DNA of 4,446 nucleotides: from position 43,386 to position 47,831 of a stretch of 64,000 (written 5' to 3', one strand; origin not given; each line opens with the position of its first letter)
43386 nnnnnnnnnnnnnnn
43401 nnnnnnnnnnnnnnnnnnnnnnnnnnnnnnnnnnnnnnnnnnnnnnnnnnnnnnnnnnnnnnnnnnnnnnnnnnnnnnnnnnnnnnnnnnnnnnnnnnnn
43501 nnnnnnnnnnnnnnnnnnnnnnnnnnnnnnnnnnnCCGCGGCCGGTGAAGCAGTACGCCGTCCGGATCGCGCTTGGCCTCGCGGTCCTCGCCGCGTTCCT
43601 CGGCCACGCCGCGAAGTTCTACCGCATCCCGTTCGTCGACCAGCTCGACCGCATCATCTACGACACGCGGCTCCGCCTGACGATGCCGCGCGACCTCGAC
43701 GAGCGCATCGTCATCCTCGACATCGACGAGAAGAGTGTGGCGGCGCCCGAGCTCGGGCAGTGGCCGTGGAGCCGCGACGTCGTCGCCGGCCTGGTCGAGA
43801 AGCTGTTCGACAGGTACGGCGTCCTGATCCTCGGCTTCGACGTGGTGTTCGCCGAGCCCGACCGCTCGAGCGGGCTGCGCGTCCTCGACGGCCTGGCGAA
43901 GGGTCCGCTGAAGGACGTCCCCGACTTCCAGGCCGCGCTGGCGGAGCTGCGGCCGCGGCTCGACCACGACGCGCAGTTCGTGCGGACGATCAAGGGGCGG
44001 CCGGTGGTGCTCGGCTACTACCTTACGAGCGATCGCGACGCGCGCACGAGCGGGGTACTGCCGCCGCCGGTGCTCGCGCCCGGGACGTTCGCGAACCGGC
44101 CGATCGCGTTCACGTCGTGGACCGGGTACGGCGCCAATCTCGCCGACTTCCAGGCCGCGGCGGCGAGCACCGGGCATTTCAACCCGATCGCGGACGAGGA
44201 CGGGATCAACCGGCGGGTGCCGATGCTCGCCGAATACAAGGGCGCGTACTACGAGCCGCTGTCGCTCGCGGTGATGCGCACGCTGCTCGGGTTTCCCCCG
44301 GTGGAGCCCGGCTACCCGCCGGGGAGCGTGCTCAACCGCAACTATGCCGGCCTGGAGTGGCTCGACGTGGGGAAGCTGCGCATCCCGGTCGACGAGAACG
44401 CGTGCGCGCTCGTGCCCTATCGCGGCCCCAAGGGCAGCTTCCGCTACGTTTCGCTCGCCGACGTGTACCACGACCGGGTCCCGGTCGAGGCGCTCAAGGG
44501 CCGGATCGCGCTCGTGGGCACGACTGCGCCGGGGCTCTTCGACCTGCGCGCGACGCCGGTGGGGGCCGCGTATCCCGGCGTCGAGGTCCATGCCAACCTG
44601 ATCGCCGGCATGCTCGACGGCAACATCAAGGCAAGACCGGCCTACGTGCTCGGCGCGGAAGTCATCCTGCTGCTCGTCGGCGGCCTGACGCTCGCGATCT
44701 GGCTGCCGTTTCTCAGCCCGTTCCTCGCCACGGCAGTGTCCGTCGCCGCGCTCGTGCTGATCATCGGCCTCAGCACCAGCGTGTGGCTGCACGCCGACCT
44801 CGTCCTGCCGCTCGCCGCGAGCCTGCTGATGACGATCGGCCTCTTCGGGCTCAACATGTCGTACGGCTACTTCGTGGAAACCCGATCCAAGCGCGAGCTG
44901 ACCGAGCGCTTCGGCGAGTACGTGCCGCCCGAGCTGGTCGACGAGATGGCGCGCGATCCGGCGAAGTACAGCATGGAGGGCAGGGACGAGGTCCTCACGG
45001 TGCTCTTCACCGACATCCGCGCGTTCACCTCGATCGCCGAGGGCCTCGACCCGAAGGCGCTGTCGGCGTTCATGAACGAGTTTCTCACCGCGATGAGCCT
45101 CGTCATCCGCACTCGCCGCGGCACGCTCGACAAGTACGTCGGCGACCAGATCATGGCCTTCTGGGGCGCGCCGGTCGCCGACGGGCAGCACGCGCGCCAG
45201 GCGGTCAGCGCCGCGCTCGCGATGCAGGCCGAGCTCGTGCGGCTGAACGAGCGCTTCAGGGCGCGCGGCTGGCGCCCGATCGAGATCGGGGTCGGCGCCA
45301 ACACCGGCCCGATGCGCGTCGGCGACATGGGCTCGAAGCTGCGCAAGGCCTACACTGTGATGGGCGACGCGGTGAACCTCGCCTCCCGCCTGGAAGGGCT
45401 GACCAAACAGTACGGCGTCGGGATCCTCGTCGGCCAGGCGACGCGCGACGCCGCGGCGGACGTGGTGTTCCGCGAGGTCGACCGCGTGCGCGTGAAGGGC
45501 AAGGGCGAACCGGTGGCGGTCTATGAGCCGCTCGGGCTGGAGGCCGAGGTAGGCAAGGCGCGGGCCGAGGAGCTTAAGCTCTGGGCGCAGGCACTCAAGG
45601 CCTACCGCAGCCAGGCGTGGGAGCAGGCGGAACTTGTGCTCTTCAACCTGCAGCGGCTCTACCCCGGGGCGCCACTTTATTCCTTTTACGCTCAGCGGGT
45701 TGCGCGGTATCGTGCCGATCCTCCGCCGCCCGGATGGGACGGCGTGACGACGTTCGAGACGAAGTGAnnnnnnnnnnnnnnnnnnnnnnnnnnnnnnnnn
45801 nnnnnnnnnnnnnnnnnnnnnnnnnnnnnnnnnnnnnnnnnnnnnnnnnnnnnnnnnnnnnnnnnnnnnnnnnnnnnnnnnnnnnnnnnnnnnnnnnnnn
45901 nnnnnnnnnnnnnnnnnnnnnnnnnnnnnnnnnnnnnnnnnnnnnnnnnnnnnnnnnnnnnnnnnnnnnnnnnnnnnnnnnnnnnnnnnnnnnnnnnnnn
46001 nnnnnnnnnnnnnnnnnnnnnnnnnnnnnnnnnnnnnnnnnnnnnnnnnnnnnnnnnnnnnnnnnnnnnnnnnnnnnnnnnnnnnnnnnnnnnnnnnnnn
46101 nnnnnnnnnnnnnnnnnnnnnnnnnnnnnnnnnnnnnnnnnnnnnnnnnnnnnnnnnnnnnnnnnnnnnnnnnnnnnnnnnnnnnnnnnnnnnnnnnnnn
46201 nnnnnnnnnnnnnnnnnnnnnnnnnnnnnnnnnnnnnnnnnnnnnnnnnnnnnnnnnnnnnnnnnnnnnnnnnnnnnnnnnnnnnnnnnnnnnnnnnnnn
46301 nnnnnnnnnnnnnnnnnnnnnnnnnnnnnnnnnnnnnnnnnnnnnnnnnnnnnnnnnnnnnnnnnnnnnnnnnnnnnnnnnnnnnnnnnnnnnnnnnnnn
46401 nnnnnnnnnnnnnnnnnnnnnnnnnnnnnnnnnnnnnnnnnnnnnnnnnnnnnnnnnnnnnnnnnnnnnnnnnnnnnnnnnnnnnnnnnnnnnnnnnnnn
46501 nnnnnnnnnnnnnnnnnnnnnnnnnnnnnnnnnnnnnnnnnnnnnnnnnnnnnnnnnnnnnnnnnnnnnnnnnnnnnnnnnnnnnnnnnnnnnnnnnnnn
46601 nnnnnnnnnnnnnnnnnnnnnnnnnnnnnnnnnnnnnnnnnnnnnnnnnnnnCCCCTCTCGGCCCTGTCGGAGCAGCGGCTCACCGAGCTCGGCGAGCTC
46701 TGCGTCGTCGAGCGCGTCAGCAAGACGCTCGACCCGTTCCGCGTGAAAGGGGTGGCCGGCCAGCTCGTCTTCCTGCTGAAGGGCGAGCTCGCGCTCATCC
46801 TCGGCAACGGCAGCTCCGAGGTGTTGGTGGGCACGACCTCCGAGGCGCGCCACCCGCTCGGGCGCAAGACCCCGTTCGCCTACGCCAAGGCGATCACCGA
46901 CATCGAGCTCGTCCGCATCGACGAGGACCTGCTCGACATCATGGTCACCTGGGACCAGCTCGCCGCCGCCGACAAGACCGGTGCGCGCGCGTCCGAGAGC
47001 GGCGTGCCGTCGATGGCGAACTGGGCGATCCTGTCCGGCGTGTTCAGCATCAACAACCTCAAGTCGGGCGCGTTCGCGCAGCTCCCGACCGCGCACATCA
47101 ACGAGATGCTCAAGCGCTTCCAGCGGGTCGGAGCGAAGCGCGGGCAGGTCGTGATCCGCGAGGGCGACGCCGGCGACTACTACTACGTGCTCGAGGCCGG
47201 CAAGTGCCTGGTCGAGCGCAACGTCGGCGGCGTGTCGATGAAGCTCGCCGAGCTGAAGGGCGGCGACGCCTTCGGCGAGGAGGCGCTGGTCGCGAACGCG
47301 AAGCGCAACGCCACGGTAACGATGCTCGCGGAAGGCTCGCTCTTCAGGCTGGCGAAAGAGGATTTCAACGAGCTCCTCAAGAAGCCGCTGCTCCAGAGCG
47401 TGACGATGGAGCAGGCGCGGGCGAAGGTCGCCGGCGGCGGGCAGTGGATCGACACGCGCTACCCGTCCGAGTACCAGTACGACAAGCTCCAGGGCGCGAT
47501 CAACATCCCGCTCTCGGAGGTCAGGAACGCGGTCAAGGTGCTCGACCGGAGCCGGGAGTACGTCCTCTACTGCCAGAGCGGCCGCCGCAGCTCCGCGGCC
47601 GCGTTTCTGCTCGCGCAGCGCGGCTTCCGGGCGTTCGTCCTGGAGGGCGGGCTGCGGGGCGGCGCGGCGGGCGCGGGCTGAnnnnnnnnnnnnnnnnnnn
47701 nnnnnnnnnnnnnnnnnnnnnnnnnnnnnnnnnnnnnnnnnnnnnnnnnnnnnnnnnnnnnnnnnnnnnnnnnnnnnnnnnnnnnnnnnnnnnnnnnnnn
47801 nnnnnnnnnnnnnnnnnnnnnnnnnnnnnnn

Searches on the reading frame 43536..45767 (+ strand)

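Call 9: search_protein_families(library=pfam, proteins=[window:43536-45767:+], max_evalue=0.001)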
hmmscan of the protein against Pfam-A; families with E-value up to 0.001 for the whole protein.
window:43536-45767:+ (743 aa): 2 families
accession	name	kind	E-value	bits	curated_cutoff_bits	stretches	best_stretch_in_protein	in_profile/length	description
PF05226.16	CHASE2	-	1.1e-55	189.5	26.3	1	27-383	13-252/257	CHASE2 domain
PF00211.25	Guanylate_cyc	-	9.9e-20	71.3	21.9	1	485-659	7-176/183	Adenylate and Guanylate cyclase catalytic domain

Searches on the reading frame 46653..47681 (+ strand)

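Call 9: search_protein_families(library=pfam, proteins=[window:46653-47681:+], max_evalue=0.001)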
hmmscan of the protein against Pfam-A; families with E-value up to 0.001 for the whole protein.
window:46653-47681:+ (342 aa): 2 families
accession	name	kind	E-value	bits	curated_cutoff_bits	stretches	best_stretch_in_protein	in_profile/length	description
PF00027.35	cNMP_binding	-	1.4e-18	67.1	27.5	1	162-244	5-88/89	Cyclic nucleotide-binding domain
PF00581.25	Rhodanese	-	3.9e-14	53.3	22.2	1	253-336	3-98/102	Rhodanese-like domain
